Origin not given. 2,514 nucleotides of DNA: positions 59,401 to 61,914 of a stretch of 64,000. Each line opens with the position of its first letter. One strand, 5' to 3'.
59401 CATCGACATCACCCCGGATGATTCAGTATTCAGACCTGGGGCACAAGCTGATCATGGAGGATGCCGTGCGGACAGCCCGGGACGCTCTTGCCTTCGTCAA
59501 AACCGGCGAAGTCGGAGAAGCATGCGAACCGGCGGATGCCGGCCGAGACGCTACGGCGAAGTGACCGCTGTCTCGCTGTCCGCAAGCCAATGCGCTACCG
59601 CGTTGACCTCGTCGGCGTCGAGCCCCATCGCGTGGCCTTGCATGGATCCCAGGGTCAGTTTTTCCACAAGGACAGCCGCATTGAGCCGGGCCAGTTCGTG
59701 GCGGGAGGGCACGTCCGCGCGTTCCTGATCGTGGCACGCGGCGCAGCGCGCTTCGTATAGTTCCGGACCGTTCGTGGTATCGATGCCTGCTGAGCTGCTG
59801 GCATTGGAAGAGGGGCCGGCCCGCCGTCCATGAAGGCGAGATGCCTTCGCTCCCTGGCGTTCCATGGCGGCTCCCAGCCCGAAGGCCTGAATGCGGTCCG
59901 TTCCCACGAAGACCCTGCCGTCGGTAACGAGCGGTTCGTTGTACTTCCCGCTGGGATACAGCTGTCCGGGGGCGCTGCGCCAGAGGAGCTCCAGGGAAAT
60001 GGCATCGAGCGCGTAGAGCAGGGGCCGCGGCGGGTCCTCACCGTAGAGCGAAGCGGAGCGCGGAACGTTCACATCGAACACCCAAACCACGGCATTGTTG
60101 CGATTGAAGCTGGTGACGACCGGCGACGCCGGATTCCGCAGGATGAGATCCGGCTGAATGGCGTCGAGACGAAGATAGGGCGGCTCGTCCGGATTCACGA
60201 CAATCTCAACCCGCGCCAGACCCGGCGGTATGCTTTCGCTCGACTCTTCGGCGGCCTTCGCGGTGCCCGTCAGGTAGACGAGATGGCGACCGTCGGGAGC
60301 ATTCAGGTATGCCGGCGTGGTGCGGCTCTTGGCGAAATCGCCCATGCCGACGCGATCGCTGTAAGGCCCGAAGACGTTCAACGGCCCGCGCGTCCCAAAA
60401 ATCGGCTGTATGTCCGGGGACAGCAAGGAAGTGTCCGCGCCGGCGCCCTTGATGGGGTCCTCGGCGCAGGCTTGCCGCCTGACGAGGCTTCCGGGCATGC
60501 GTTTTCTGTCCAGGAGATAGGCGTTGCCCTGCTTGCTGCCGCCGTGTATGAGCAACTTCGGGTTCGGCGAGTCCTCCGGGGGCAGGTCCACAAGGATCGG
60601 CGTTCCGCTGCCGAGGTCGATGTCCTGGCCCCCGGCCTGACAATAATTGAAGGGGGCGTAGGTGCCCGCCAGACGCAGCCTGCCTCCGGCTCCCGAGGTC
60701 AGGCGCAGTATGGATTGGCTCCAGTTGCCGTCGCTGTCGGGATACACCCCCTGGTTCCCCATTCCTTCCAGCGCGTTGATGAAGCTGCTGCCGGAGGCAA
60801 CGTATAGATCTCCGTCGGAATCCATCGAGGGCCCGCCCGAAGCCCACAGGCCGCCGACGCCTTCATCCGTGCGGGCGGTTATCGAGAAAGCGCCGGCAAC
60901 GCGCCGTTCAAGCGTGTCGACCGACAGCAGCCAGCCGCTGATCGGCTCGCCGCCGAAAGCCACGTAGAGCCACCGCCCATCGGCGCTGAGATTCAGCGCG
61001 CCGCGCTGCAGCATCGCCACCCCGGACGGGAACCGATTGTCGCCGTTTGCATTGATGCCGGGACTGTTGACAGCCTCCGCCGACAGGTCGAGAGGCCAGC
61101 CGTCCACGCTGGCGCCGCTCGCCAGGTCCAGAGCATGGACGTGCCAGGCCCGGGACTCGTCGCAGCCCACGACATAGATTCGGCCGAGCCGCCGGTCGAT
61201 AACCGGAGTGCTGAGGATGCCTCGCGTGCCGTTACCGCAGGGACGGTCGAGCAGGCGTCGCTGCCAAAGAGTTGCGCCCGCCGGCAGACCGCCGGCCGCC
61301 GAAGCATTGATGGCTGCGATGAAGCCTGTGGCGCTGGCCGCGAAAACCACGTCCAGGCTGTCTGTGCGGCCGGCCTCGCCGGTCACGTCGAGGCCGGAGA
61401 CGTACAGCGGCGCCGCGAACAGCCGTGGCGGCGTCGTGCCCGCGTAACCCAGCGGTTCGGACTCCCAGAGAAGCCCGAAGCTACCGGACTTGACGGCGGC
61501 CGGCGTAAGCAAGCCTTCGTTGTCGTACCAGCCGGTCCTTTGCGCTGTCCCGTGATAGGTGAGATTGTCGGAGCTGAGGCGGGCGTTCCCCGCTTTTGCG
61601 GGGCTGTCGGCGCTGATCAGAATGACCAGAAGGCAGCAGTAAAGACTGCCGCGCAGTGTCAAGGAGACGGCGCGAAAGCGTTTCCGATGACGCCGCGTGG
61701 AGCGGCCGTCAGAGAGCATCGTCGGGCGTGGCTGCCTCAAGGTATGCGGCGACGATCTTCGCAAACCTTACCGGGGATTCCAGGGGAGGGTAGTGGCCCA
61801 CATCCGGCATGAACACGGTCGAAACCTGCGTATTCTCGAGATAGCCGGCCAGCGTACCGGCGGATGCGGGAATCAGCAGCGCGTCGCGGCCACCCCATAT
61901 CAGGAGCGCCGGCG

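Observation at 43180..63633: ~20-kb TonB-dependent catabolic island without glycoside hydrolases: secreted alpha/beta hydrolases, Amidohydro_2, a beta-propeller-cytochrome c and a dioxygenase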

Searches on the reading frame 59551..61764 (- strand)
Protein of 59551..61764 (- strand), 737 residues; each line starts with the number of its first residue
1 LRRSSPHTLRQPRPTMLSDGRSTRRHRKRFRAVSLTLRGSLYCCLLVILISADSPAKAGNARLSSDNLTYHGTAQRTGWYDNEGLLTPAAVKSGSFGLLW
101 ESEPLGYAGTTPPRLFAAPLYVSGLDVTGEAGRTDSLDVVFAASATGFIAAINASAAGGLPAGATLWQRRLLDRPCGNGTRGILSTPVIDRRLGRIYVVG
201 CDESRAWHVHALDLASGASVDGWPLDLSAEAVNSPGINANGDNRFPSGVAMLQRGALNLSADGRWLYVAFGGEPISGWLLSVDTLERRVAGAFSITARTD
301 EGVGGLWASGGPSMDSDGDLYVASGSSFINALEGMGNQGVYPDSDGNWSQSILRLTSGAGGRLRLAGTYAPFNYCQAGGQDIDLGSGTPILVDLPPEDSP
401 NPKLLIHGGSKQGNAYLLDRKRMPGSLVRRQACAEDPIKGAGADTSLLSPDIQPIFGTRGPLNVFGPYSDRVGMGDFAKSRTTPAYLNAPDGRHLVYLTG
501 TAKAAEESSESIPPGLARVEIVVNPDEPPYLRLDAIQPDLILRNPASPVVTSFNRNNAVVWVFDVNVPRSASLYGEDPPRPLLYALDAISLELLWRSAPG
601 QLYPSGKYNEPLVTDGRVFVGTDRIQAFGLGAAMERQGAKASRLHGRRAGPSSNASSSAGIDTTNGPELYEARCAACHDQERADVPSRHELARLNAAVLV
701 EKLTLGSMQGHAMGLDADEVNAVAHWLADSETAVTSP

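Call 5: search_protein_families(library=pfam, proteins=[window:59551-61764:-], max_evalue=0.01)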
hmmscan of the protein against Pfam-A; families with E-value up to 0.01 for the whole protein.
window:59551-61764:- (737 aa): 2 families
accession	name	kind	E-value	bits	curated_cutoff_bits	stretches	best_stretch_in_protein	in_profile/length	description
PF13442.11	Cytochrome_CBB3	-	4.5e-05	24.1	27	1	663-727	3-68/68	Cytochrome C oxidase, cbb3-type, subunit III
PF00034.26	Cytochrom_C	-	0.0095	17.7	21.3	0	665-685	3-23/90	Cytochrome c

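Call 7: search_protein_families(library=ncbifam, proteins=[window:59551-61764:-], max_evalue=0.001)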
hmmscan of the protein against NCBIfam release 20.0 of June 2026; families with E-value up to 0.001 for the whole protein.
window:59551-61764:- (737 aa): 0 families

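Call 12: find_homologous_proteins(query=window:59551-61668:-, max_evalue=0.00001)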
Query window:59551-61668:- (705 aa): 709 proteins with E <= 0.00001 among 8000 candidates; the best 120 are listed.
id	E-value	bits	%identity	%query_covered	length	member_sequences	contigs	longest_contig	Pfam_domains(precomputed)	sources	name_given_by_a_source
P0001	0.0e+0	1520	95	100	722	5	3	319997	PF13442.12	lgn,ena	-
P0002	0.0e+0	1254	78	100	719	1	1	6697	PF13442.12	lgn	-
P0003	0.0e+0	1252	78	99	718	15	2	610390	PF13442.12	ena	-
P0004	0.0e+0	1242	77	100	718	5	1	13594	-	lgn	-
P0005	0.0e+0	1228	76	100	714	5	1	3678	-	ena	-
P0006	0.0e+0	1213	78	98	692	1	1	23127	PF13442.12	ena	-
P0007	0.0e+0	1209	77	99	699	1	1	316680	PF13442.12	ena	-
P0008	0.0e+0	1208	77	99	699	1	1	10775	PF13442.12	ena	-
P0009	0.0e+0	1207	75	100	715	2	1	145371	-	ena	-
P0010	0.0e+0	1205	77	99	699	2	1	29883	-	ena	-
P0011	0.0e+0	1199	75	100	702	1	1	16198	-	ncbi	-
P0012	0.0e+0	1129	82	85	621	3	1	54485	-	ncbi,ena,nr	ncbi:MAG: hypothetical protein OXM59_00355 [Gammaproteobacteria bacterium]|nr:hypothetical protein [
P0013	0.0e+0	1100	78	87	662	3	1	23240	-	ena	-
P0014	2.5e-292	990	65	98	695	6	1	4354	PF13442.12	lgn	-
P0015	6.5e-291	985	65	98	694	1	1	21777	PF13442.12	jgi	jgi:hypothetical protein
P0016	1.8e-280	950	63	97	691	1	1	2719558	-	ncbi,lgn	ncbi:MAG: cytochrome c [Steroidobacteraceae bacterium]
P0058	1.9e-211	722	51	94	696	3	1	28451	PF13360.14,PF13442.12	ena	-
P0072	1.2e-198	680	50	85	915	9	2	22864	PF06439.19,PF13442.12,PF00034.27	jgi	jgi:hypothetical protein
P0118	4.5e-188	645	50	84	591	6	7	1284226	-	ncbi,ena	-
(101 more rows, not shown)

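Call 13: find_encoding_contigs(protein=P0003, flank=10000, max_places=2)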
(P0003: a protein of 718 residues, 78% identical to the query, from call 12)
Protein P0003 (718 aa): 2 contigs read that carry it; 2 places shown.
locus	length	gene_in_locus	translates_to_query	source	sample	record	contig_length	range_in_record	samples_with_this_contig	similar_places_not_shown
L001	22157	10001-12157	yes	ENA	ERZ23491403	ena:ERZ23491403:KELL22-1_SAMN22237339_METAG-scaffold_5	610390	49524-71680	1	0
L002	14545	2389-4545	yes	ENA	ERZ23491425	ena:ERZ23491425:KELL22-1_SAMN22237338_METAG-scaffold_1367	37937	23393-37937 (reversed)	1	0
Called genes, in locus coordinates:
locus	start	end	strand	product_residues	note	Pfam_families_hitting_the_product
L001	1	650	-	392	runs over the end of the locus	PF00557:Peptidase_M24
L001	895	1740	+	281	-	PF00561:Abhydrolase_1, PF12146:Hydrolase_4, PF12697:Abhydrolase_6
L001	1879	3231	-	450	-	PF00296:Bac_luciferase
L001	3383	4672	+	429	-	PF07690:MFS_1, PF00083:Sugar_tr (weak)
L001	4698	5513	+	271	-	PF00561:Abhydrolase_1, PF12697:Abhydrolase_6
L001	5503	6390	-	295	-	PF12146:Hydrolase_4, PF00561:Abhydrolase_1, PF12697:Abhydrolase_6, PF03096:Ndr (weak)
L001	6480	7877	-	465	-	PF00890:FAD_binding_2, PF01266:DAO, PF03486:HI0933_like, PF07992:Pyr_redox_2 (faint), PF12831:FAD_oxidored, PF13450:NAD_binding_8 (faint)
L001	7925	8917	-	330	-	PF01636:APH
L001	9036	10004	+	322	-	PF00561:Abhydrolase_1, PF12146:Hydrolase_4, PF12697:Abhydrolase_6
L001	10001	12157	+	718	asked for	PF13442:Cytochrome_CBB3 (faint)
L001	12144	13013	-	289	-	PF00561:Abhydrolase_1, PF12146:Hydrolase_4 (faint), PF12697:Abhydrolase_6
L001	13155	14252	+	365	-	PF04909:Amidohydro_2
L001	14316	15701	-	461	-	PF07690:MFS_1, PF13347:MFS_2, PF07690:MFS_1 (weak)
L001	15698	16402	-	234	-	PF00561:Abhydrolase_1, PF12697:Abhydrolase_6 (weak)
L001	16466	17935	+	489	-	PF00557:Peptidase_M24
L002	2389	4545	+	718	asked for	PF13442:Cytochrome_CBB3 (faint)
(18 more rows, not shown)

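Call 14: find_encoding_contigs(protein=P0016, flank=10000, max_places=2)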
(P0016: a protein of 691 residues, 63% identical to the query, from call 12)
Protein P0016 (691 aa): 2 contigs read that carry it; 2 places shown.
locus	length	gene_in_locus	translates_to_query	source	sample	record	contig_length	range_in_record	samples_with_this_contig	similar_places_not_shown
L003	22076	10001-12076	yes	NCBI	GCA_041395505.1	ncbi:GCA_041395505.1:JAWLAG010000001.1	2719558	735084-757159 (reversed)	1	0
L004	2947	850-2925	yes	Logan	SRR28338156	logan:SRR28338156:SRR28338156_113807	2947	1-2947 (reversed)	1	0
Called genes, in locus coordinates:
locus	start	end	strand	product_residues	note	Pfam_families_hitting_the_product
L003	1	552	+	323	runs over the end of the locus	PF00561:Abhydrolase_1, PF12146:Hydrolase_4, PF12697:Abhydrolase_6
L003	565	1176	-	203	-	PF01292:Ni_hydr_CYTB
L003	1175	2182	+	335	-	PF01408:GFO_IDH_MocA, PF03447:NAD_binding_3 (weak), PF02894:GFO_IDH_MocA_C (weak), PF22725:GFO_IDH_MocA_C3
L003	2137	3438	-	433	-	PF07690:MFS_1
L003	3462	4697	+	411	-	PF01494:FAD_binding_3, PF04820:Trp_halogenase (faint), PF13450:NAD_binding_8 (weak)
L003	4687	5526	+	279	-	PF03781:FGE-sulfatase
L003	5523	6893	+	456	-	PF07690:MFS_1, PF13347:MFS_2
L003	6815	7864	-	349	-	PF00561:Abhydrolase_1, PF12146:Hydrolase_4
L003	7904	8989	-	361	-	PF04909:Amidohydro_2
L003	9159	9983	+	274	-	PF09339:HTH_IclR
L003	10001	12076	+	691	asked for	-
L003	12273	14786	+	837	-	PF07715:Plug, PF00593:TonB_dep_Rec_b-barrel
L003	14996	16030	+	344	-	PF00296:Bac_luciferase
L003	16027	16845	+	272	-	PF23441:SDR, PF00106:adh_short, PF08659:KR, PF13561:adh_short_C2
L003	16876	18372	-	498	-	PF20695:UbiD_N, PF01977:UbiD, PF20696:UbiD_C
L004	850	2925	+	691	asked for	-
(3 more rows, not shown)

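Call 17: search_solved_structures(query=A1, max_evalue=1)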
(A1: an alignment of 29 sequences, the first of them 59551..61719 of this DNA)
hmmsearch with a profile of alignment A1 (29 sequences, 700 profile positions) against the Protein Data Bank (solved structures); distinct sequences matched with E-value up to 1: 73 (the best 60 are shown).
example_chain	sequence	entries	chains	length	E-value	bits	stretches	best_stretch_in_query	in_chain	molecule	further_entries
9wcx_U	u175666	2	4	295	6.8e-05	24.2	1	620-680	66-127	Cytochrome bc1 complex cytochrome c subunit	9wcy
6hwh_M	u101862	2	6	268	0.00028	22.2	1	618-679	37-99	Cytochrome bc1 complex cytochrome c subunit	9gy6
8ovc_O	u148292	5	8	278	0.00029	22.1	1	618-679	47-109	Cytochrome bc1 complex cytochrome c subunit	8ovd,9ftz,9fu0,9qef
6adq_C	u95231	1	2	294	0.00034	21.9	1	618-679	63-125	Cytochrome bc1 complex cytochrome c subunit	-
9se7_T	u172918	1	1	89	0.0008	20.7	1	631-698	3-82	Cytochrome c6, chloroplastic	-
1cyi_A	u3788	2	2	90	0.00083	20.7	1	631-698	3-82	CYTOCHROME C6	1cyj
4eif_A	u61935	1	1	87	0.00084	20.6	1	631-698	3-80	Cytochrome c6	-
8qk0_A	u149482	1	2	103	0.00095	20.5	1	628-697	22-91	Lipoprotein cytochrome c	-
6tr1_C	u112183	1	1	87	0.001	20.4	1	631-698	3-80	Cytochrome c6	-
6tr1_E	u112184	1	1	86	0.0011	20.2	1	631-698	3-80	Cytochrome c6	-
6tr1_A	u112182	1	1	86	0.0012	20.2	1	631-698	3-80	Cytochrome c6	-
3mk7_C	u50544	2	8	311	0.0012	20.2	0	627-665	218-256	Cytochrome c oxidase, cbb3-type, subunit P | Cbb3-type cytochrome c oxidase subunit CcoP1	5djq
1c6s_A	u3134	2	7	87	0.0012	20.1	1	631-698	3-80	CYTOCHROME C6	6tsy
7y5e_GN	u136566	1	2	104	0.0013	20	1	628-698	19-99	Cytochrome c6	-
7q21_C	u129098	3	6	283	0.0013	20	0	617-676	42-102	Cytochrome bc1 complex cytochrome c subunit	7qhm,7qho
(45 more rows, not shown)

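Call 27: find_encoding_contigs(protein=P0001, flank=10000, max_places=3)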
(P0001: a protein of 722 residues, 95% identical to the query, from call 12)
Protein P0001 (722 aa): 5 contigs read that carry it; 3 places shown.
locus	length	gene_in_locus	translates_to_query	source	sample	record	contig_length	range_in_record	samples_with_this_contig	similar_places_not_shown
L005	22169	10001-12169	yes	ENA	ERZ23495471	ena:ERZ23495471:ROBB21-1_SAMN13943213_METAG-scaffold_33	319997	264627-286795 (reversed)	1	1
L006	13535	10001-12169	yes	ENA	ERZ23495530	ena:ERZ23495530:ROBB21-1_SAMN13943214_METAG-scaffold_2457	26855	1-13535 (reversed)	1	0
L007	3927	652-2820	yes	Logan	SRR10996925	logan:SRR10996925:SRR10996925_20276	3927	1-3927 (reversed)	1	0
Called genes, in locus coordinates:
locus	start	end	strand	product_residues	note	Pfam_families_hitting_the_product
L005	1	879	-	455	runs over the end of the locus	PF00296:Bac_luciferase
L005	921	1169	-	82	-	-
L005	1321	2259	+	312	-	PF00561:Abhydrolase_1, PF12146:Hydrolase_4, PF12697:Abhydrolase_6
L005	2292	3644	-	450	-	PF00296:Bac_luciferase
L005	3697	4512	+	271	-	PF00561:Abhydrolase_1, PF00975:Thioesterase (weak), PF12697:Abhydrolase_6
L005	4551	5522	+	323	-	PF00561:Abhydrolase_1, PF12146:Hydrolase_4 (weak), PF12697:Abhydrolase_6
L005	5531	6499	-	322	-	PF00561:Abhydrolase_1, PF12697:Abhydrolase_6, PF12146:Hydrolase_4 (weak), PF03096:Ndr (weak)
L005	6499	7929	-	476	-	PF00070:Pyr_redox (faint), PF00890:FAD_binding_2, PF01266:DAO, PF03486:HI0933_like, PF07992:Pyr_redox_2, PF12831:FAD_oxidored, PF13450:NAD_binding_8 (weak)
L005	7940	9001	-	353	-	PF01636:APH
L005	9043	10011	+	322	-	PF00561:Abhydrolase_1, PF12146:Hydrolase_4 (weak), PF12697:Abhydrolase_6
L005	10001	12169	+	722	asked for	PF13442:Cytochrome_CBB3 (faint)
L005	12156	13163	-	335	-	PF00561:Abhydrolase_1, PF12146:Hydrolase_4 (weak), PF12697:Abhydrolase_6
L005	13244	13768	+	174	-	-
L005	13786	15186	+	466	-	PF07690:MFS_1, PF13347:MFS_2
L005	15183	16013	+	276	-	PF05721:PhyH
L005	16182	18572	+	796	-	PF07715:Plug, PF00593:TonB_dep_Rec_b-barrel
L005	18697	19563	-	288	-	PF00561:Abhydrolase_1, PF03096:Ndr (weak), PF12697:Abhydrolase_6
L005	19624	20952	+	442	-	PF00557:Peptidase_M24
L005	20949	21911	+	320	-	PF00561:Abhydrolase_1, PF12146:Hydrolase_4, PF12697:Abhydrolase_6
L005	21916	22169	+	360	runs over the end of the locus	PF04909:Amidohydro_2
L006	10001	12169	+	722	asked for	PF13442:Cytochrome_CBB3 (faint)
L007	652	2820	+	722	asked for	PF13442:Cytochrome_CBB3 (faint)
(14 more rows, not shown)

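Call 29: find_related_loci(query=A1, collection=genome_contigs, flank=10000)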
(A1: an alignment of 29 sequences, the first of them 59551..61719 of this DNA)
Query A1 (722 aa) in genome_contigs; peptide patterns used: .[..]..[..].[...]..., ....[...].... (x = any residue, [..] = any of these).
174 stretches matched a pattern; 157 encode a relative of the query (tblastn E <= 1e-3); the best 80 are kept; 80 distinct loci.
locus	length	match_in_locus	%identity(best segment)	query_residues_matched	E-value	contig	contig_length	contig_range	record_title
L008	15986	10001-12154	74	3-722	0e+0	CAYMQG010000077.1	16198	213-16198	MAG TPA_asm: uncultured Gammaproteobacteria bacterium isolate SRP338948_co1_10 genome assembly, contig: k141_274682, who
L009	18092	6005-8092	78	26-722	0e+0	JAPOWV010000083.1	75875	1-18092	MAG: Gammaproteobacteria bacterium isolate COS2_bin_9 NODE_191_length_75875_cov_11.825, whole genome shotgun sequence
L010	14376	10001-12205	76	6-722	0e+0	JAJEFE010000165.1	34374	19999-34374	MAG: Gammaproteobacteria bacterium isolate p16x34bins.72 k141_620011, whole genome shotgun sequence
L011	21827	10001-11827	81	9-617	0e+0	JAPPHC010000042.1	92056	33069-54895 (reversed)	MAG: Gammaproteobacteria bacterium isolate RHO1_bin_71 NODE_556_length_92056_cov_239.060141, whole genome shotgun sequen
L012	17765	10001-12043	62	45-722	0e+0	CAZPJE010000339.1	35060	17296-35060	MAG TPA_asm: uncultured Steroidobacteraceae bacterium isolate binchicken_co255_207 genome assembly, contig: k141_1324952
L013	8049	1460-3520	60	45-722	0e+0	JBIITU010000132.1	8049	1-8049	MAG: Steroidobacteraceae bacterium isolate ME2004-08-06_3300043437_group2_bin102 Rohwer_bin2486_scaffold_10996_c1, whole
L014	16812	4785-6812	57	45-718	0e+0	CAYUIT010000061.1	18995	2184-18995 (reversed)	MAG TPA_asm: uncultured Steroidobacteraceae bacterium isolate binchicken_co214_79 genome assembly, contig: NODE_2972_len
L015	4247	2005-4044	56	26-712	0e+0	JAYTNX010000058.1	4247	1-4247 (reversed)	MAG: Pseudomonadota bacterium isolate GFS_4011 GFS_4011_57, whole genome shotgun sequence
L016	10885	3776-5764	52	49-713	0e+0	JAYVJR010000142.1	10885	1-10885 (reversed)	MAG: Gammaproteobacteria bacterium isolate GL53_Down_metabinner_1 GL53_Down_metabinner_1_141, whole genome shotgun seque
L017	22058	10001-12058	53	18-712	0e+0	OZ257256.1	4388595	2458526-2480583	MAG: Steroidobacteraceae bacterium isolate 60cb53db-5efb-48f4-9f30-25350f7b9eee genome assembly, chromosome: 1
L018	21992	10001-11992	51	49-714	0e+0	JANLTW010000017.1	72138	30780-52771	MAG: Gammaproteobacteria bacterium isolate OTE_25_metabat_121 OTE_25_k141_2856013, whole genome shotgun sequence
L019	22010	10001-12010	49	49-716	0e+0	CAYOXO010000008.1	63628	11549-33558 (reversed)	MAG TPA_asm: uncultured Stakelama sp. isolate binchicken_co128_194 genome assembly, contig: NODE_258_length_63628_cov_6.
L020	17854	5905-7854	49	51-712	0e+0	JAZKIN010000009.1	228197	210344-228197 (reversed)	MAG: Pseudomonadota bacterium isolate ADI_DC_SW_02_SPN_11032020-bin038_1 DCSW02SPN_B038_1_000000000009, whole genome sho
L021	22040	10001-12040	48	21-713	0e+0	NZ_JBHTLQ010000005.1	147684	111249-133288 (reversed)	Phenylobacterium conjunctum strain CCUG 55074 GCM70027384_17, whole genome shotgun sequence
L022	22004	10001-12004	48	51-712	0e+0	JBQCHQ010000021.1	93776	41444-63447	MAG: Sphingomonas sp. isolate bin725 k141_121779, whole genome shotgun sequence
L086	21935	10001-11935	45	54-712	1e-150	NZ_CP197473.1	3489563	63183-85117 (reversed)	Stenotrophomonas sp. JC08 chromosome, complete genome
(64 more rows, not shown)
